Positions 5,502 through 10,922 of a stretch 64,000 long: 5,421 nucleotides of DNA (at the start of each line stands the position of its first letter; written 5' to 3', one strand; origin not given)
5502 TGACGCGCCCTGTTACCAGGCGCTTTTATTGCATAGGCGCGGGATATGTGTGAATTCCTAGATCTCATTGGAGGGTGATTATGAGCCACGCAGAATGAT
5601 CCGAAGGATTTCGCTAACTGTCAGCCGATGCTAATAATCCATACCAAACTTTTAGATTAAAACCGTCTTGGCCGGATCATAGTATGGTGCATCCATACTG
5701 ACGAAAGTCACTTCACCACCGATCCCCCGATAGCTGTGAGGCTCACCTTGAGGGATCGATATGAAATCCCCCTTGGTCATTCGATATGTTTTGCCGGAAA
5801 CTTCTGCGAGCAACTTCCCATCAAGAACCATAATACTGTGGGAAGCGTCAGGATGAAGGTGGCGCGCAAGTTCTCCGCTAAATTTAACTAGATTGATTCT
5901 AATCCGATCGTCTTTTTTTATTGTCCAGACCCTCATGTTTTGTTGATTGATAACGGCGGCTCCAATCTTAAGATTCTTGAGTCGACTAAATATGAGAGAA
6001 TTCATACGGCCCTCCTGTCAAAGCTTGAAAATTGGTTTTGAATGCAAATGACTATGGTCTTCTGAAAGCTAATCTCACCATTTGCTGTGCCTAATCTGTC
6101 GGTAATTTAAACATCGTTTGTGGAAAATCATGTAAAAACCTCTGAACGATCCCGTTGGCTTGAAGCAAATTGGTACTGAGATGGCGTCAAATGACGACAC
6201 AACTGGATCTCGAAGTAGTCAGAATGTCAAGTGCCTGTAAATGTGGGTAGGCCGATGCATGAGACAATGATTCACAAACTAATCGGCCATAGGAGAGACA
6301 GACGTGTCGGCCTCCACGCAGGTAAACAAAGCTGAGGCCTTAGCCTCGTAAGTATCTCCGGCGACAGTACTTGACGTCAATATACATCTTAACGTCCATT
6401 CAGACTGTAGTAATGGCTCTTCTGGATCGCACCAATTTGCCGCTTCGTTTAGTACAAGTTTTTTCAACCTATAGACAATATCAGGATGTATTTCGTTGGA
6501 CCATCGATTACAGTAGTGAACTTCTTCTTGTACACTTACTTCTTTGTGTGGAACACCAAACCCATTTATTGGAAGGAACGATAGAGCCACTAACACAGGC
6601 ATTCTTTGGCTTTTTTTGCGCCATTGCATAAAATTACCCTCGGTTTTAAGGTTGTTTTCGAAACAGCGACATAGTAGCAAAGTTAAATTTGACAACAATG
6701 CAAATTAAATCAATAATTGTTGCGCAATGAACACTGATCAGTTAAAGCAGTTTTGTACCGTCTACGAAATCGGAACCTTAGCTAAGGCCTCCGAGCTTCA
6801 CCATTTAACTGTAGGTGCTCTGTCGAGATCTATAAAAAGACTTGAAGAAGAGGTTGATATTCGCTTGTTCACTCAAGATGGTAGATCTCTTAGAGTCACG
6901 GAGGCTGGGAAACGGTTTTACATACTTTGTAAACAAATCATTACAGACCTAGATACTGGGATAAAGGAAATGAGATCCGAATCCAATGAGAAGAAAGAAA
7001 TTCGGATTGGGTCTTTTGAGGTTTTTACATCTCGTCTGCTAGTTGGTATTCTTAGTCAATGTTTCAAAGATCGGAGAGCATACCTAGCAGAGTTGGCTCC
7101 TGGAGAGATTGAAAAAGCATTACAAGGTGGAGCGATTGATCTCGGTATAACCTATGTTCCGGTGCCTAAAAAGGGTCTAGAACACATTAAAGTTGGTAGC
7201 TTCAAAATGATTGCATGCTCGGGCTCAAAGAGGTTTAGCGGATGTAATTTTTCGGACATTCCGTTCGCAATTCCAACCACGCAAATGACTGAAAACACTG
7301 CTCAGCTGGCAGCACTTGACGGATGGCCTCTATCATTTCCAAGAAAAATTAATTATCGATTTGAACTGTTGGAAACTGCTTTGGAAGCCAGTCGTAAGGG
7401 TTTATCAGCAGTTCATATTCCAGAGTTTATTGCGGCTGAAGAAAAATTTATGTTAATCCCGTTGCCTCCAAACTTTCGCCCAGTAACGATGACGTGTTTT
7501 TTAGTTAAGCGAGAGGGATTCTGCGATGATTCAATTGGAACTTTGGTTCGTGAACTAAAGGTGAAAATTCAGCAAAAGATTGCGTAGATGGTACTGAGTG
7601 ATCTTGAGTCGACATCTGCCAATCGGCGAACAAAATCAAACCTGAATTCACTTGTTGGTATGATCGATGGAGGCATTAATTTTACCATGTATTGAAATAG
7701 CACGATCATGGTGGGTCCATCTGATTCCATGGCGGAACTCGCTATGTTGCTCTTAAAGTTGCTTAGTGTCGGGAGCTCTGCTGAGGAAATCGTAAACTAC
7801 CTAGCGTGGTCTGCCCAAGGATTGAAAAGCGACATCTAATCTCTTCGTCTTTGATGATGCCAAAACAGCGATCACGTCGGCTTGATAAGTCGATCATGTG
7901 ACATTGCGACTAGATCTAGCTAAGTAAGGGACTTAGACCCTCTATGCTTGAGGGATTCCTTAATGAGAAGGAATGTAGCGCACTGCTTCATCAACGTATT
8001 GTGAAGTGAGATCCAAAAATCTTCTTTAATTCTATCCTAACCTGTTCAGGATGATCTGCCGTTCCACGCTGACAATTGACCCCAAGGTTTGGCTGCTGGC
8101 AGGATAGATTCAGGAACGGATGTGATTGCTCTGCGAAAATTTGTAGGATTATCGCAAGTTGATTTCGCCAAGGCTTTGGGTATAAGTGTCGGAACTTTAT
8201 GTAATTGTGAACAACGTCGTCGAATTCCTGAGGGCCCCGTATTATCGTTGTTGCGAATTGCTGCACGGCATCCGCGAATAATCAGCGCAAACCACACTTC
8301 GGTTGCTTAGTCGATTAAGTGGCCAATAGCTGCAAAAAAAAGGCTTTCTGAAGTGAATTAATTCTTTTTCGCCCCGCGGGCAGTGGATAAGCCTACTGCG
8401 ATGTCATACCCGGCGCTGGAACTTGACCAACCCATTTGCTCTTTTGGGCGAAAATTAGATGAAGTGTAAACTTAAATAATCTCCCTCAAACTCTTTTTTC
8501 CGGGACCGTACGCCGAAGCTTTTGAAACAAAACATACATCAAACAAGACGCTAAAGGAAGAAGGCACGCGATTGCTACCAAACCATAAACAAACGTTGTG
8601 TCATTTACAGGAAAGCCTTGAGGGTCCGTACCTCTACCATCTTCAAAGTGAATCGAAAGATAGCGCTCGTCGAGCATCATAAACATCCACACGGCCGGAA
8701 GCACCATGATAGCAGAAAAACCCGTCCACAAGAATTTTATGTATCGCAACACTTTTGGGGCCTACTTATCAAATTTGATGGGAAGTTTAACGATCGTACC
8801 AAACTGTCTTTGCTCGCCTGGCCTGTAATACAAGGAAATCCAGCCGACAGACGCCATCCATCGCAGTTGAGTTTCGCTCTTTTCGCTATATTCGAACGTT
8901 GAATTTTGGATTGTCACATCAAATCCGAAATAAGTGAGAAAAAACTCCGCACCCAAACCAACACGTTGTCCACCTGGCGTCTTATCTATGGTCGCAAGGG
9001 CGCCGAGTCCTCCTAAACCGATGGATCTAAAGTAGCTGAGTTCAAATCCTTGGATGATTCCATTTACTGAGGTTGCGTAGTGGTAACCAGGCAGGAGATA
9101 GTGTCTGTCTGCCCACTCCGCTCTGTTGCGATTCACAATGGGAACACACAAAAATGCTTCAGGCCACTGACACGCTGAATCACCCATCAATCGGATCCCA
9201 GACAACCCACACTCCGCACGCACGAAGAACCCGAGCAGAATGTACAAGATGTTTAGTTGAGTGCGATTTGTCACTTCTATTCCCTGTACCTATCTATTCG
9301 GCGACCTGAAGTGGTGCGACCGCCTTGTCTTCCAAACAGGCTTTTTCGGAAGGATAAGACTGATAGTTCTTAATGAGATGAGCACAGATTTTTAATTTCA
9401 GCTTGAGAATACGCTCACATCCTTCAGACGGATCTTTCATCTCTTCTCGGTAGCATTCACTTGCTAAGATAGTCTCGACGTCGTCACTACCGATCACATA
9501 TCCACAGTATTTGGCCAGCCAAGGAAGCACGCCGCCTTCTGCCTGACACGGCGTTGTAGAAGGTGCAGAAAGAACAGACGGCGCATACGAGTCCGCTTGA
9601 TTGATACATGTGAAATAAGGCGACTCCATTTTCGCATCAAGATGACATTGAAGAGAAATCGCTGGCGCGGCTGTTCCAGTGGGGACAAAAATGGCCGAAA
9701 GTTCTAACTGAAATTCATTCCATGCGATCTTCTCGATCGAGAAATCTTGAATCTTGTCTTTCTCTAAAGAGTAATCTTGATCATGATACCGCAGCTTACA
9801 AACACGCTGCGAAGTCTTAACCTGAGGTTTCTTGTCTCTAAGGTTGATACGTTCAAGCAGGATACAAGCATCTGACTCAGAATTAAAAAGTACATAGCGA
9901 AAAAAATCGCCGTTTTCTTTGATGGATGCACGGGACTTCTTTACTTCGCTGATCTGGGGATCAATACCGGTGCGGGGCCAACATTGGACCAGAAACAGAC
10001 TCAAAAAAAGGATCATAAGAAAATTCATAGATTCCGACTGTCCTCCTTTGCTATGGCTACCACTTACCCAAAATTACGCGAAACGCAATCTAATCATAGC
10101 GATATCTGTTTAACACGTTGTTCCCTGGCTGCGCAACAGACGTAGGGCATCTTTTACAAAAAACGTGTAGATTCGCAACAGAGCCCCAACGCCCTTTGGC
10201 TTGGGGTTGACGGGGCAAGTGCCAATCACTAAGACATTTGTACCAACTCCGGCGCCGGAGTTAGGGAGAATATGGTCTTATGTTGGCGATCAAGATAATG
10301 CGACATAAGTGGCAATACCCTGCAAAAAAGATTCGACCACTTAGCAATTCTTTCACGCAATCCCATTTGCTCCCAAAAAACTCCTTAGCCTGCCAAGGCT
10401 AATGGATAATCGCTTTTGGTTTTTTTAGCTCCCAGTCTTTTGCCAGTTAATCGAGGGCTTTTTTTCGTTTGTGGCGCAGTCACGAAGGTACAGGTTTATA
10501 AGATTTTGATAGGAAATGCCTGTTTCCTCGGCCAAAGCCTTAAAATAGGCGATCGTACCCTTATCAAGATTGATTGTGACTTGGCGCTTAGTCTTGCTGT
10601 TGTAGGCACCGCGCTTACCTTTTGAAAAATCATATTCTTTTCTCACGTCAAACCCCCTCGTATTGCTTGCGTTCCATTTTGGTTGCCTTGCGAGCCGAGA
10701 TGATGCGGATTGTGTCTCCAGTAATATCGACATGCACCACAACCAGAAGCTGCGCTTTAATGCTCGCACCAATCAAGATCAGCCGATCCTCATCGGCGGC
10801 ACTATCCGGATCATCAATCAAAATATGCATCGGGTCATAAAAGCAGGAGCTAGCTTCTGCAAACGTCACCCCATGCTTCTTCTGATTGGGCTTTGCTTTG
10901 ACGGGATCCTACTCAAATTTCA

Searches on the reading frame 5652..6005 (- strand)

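Call 59: search_protein_families(library=pfam, proteins=[window:5652-6005:-], max_evalue=0.001)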
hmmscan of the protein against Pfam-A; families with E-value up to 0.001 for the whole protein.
window:5652-6005:- (117 aa): 2 families
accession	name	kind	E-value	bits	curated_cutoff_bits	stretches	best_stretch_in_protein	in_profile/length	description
PF07883.17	Cupin_2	-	1.5e-12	47.4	27.2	1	45-98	10-62/70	Cupin domain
PF02311.25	AraC_binding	-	5.7e-05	23.3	21.1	1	47-96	17-65/135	AraC-like ligand binding domain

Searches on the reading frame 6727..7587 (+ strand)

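Call 10: search_protein_families(library=pfam, proteins=[window:6727-7587:+], max_evalue=0.01)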
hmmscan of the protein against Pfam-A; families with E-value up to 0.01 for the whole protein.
window:6727-7587:+ (286 aa): 2 families
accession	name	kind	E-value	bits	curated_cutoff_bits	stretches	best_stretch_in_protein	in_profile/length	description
PF00126.33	HTH_1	-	7e-15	55.2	26.6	1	4-62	2-60/60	Bacterial regulatory helix-turn-helix protein, lysR family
PF03466.25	LysR_substrate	-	2.9e-09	37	28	1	88-263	4-189/209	LysR substrate binding domain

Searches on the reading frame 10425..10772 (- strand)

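Call 10: search_protein_families(library=pfam, proteins=[window:10425-10772:-], max_evalue=0.01)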
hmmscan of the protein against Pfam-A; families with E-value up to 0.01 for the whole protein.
window:10425-10772:- (115 aa): 3 families
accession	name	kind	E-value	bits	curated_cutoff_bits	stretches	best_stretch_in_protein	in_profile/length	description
PF14384.12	BrnA_antitoxin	-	1.5e-06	29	26.1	1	43-98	20-66/68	BrnA antitoxin of type II toxin-antitoxin system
PF19891.5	DUF6364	-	0.00025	21.9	27.3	1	63-106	3-44/70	Family of unknown function (DUF6364)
PF12441.14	CopG_antitoxin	-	0.00042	21.5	28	1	46-97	23-77/79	CopG antitoxin of type II toxin-antitoxin system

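Call 66: search_protein_families(library=phrogs, proteins=[window:10425-10772:-], max_evalue=0.001)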
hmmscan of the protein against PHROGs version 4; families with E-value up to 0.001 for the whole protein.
window:10425-10772:- (115 aa): 1 family
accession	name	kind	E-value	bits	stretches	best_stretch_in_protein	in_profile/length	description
phrog_30189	-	unknown function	1.7e-06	29.1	1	56-99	39-82/125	-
